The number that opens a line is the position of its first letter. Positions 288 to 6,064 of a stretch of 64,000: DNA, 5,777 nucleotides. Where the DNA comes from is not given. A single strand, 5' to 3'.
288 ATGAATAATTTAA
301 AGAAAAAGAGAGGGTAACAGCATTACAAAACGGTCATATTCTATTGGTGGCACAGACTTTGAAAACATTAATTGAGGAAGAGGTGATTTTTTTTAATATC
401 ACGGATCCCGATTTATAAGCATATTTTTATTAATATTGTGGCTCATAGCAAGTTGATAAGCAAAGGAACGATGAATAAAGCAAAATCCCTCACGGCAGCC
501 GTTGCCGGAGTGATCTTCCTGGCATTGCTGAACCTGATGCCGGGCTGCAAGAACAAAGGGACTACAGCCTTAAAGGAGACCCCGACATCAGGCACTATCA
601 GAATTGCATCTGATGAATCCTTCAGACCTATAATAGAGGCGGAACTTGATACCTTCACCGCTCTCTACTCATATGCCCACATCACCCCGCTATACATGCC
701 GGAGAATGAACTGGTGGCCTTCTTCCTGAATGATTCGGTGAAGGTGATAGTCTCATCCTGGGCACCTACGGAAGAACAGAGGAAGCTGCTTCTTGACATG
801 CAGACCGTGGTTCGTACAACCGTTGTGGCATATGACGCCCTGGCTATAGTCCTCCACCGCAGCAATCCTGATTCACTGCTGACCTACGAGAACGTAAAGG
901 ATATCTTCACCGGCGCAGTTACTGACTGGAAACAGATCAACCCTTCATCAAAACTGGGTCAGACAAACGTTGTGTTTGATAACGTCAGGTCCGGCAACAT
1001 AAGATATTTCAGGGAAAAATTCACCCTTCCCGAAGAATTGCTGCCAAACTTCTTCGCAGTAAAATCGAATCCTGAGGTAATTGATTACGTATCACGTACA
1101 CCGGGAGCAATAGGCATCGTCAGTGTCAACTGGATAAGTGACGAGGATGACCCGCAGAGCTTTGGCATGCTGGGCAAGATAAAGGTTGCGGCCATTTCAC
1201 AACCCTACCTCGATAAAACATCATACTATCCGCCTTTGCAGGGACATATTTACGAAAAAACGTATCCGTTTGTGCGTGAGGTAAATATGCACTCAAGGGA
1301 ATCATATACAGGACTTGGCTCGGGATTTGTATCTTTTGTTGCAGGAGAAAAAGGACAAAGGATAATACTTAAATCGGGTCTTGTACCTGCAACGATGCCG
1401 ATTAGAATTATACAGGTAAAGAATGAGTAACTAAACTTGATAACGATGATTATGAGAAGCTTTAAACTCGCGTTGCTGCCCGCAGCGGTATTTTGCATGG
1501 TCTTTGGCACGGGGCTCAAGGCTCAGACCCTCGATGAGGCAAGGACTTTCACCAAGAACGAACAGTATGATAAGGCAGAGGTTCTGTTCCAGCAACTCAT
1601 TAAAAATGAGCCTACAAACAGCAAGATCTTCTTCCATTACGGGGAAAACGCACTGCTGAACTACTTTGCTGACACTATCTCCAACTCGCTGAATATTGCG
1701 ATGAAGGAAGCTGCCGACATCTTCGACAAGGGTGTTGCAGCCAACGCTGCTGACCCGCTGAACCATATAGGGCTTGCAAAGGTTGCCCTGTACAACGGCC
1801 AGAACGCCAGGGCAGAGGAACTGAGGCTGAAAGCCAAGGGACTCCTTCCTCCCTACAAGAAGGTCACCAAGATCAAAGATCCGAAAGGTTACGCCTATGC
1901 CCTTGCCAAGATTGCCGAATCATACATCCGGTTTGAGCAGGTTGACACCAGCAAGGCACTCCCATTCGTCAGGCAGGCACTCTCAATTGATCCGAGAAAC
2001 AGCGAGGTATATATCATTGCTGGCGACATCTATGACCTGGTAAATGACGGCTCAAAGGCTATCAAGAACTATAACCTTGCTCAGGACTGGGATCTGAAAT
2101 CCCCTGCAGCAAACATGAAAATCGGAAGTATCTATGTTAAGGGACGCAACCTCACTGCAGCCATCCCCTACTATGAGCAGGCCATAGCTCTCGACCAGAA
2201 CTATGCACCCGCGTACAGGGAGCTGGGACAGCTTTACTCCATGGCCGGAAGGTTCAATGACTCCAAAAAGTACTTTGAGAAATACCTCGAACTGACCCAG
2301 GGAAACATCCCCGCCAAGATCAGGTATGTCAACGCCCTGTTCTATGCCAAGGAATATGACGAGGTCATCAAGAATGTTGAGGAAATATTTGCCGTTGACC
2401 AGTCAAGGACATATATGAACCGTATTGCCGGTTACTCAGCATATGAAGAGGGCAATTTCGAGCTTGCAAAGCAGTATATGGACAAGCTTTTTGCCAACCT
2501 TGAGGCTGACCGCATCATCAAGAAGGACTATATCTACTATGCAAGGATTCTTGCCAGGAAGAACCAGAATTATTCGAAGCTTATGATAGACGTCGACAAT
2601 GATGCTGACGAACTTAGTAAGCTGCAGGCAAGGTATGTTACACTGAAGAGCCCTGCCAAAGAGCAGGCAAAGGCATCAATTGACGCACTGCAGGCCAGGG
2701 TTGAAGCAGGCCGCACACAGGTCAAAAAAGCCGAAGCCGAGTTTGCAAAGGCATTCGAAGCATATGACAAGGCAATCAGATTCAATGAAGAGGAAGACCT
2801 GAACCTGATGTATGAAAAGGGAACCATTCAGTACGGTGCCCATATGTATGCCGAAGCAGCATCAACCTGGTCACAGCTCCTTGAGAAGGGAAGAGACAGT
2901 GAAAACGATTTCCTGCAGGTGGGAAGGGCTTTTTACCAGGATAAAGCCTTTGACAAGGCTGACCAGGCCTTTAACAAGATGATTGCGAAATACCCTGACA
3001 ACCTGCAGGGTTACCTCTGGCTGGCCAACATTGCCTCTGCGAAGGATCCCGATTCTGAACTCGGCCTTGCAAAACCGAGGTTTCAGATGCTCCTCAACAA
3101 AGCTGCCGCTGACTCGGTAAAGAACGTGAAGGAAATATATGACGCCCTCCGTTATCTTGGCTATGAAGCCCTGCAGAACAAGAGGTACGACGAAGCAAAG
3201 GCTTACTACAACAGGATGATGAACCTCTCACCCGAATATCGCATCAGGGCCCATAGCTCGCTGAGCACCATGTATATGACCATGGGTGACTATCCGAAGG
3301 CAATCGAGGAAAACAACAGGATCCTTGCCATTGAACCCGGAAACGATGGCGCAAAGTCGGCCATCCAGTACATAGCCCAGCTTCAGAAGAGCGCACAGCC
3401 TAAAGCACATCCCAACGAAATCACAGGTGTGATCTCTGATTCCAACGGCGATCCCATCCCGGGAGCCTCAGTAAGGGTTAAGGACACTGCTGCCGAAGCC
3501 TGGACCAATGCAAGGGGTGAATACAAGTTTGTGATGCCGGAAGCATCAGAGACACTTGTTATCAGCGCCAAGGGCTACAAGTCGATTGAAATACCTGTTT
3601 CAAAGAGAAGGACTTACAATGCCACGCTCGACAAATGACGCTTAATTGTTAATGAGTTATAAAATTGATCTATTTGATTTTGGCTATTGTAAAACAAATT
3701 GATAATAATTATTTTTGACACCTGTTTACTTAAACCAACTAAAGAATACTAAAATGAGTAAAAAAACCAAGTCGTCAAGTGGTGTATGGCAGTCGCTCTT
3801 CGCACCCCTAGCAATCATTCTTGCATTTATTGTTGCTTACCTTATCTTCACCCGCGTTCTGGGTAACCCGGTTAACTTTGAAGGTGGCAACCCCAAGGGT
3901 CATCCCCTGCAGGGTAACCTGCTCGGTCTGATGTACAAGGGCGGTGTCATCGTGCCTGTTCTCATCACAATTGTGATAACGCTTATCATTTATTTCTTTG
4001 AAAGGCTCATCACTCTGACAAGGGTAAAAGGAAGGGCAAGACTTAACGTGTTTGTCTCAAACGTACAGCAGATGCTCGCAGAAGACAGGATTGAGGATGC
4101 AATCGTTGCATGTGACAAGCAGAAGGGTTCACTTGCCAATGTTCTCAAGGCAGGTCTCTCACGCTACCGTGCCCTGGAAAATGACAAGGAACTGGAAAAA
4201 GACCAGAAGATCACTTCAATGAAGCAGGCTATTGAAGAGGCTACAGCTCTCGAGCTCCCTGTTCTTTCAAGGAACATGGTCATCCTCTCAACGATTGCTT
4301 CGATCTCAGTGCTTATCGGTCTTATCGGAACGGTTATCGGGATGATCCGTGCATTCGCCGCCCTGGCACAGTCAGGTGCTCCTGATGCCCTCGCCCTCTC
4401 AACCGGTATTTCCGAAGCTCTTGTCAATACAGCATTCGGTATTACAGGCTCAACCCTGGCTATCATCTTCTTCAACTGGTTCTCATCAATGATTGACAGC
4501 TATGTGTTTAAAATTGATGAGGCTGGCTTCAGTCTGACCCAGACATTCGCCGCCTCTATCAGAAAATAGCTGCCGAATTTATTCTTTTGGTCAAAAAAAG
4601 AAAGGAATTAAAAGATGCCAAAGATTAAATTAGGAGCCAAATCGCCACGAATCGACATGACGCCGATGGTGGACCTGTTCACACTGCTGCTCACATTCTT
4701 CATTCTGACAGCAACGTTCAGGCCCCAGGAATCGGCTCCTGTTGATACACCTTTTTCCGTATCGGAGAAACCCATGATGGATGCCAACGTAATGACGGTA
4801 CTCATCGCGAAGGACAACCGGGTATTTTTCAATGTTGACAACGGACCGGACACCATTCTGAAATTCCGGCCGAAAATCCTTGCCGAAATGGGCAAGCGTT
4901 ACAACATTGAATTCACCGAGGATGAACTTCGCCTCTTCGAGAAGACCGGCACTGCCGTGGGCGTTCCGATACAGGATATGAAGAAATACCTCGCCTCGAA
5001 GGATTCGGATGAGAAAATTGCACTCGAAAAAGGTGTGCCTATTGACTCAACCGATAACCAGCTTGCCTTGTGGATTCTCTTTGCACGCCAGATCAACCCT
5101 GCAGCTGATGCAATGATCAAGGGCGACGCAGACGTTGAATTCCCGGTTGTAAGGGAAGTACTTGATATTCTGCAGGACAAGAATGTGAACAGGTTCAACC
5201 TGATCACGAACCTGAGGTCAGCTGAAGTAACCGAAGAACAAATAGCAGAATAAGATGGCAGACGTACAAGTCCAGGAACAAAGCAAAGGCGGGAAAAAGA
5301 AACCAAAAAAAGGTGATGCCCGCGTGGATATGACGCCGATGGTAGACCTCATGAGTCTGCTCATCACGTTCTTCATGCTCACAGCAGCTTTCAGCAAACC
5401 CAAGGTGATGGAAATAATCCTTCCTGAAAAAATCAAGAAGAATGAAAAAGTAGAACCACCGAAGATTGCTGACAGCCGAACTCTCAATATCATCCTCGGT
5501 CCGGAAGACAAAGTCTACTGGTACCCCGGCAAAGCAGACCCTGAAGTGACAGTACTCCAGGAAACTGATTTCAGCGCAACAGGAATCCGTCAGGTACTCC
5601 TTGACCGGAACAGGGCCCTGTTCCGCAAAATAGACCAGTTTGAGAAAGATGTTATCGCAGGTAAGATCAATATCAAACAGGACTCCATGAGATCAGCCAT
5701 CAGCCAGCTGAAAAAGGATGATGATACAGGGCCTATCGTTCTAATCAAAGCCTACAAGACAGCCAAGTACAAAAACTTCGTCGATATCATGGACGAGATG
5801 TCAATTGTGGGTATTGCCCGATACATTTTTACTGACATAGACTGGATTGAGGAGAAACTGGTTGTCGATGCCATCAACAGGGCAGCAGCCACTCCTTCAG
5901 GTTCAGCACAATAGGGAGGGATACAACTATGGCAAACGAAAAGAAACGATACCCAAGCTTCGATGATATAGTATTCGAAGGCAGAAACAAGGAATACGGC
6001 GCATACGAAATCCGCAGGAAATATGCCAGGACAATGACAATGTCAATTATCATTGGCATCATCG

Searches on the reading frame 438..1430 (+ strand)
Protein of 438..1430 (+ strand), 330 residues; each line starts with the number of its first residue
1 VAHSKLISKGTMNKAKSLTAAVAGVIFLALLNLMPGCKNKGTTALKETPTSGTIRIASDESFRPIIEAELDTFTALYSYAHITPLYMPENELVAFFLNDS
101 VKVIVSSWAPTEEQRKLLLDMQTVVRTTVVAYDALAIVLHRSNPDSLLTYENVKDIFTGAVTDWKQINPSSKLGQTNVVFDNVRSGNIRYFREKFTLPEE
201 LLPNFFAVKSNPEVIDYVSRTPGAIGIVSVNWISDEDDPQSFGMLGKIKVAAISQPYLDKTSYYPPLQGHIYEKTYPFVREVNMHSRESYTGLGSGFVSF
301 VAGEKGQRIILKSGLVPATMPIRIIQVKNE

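Call 60: search_protein_families(library=pfam, proteins=[window:438-1430:+], max_evalue=0.00001)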
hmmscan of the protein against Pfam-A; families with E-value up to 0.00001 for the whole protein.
window:438-1430:+ (330 aa): 1 family
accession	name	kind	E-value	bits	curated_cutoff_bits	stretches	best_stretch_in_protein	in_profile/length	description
PF12849.12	PBP_like_2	-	7.3e-31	108.3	27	1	47-304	5-266/267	PBP superfamily domain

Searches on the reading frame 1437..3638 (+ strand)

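Call 60: search_protein_families(library=pfam, proteins=[window:1437-3638:+], max_evalue=0.00001)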
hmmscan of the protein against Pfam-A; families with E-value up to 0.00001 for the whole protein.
window:1437-3638:+ (733 aa): 15 families
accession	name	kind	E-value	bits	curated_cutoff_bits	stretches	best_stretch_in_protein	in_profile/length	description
PF07719.23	TPR_2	-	3e-24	83.5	27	0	257-289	1-33/34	Tetratricopeptide repeat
PF14559.12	TPR_19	-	6.8e-24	84.4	25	0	238-286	6-54/68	Tetratricopeptide repeat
PF13428.12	TPR_14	-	1.7e-20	71.9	23.5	0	493-531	5-43/44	Tetratricopeptide repeat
PF00515.34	TPR_1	-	6.3e-18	64.2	27.8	0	228-256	6-34/34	Tetratricopeptide repeat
PF13181.12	TPR_8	-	1.5e-16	59.5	25.7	0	225-255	3-33/34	Tetratricopeptide repeat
PF13432.12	TPR_16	-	7e-13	49.2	32.7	0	229-290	3-64/65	Tetratricopeptide repeat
PF13715.12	CarbopepD_reg_2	-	1.2e-12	48.1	32.2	1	662-725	1-66/88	CarboxypepD_reg-like domain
PF13620.12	CarboxypepD_reg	-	2.8e-12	47.2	32.3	1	662-728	2-76/82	Carboxypeptidase regulatory-like domain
PF23914.1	TPR_CcmH_CycH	-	3e-12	47.1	42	0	487-600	48-153/158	Cytochrome c-type biogenesis protein H TPR domain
PF13424.12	TPR_12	-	9.5e-12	45.4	30.1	1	225-286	5-74/77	Tetratricopeptide repeat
PF13431.12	TPR_17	-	2e-11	43.7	24.4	0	245-276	1-32/34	Tetratricopeptide repeat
PF13371.12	TPR_9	-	2.3e-08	34.4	35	0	231-287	3-59/73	Tetratricopeptide repeat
PF13414.12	TPR_11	-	3.2e-08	33.6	26.8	0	230-269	1-40/42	TPR repeat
PF13174.12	TPR_6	-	3.3e-08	34.1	26.3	0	493-521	4-32/33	Tetratricopeptide repeat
PF13176.12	TPR_7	-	5.2e-07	29.7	27.9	0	229-254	5-30/36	Tetratricopeptide repeat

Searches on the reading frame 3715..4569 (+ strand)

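Call 60: search_protein_families(library=pfam, proteins=[window:3715-4569:+], max_evalue=0.00001)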
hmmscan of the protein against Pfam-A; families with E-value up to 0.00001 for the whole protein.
window:3715-4569:+ (284 aa): 1 family
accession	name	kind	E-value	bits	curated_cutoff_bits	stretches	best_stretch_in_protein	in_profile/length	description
PF01618.21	MotA_ExbB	-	4.6e-28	98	22.9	1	139-267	5-125/127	MotA/TolQ/ExbB proton channel family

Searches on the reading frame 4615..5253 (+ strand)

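Call 60: search_protein_families(library=pfam, proteins=[window:4615-5253:+], max_evalue=0.00001)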
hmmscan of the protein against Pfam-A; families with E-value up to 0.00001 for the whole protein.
window:4615-5253:+ (212 aa): 1 family
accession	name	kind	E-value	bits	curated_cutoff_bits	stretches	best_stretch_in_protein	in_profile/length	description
PF02472.21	ExbD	-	1.8e-18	67.2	25.4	1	10-198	5-125/128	Biopolymer transport protein ExbD/TolR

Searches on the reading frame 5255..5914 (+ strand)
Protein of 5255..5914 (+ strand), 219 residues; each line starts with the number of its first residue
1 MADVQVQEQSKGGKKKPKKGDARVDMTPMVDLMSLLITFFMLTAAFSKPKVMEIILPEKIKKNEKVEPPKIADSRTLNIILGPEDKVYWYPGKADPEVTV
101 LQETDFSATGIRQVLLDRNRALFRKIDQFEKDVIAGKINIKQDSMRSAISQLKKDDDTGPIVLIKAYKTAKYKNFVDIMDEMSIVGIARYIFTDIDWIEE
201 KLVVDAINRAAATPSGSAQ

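Call 60: search_protein_families(library=pfam, proteins=[window:5255-5914:+], max_evalue=0.00001)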
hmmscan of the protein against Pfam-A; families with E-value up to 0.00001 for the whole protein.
window:5255-5914:+ (219 aa): 1 family
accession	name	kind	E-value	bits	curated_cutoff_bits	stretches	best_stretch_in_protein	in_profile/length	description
PF02472.21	ExbD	-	3.3e-20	72.9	25.4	1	18-192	2-123/128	Biopolymer transport protein ExbD/TolR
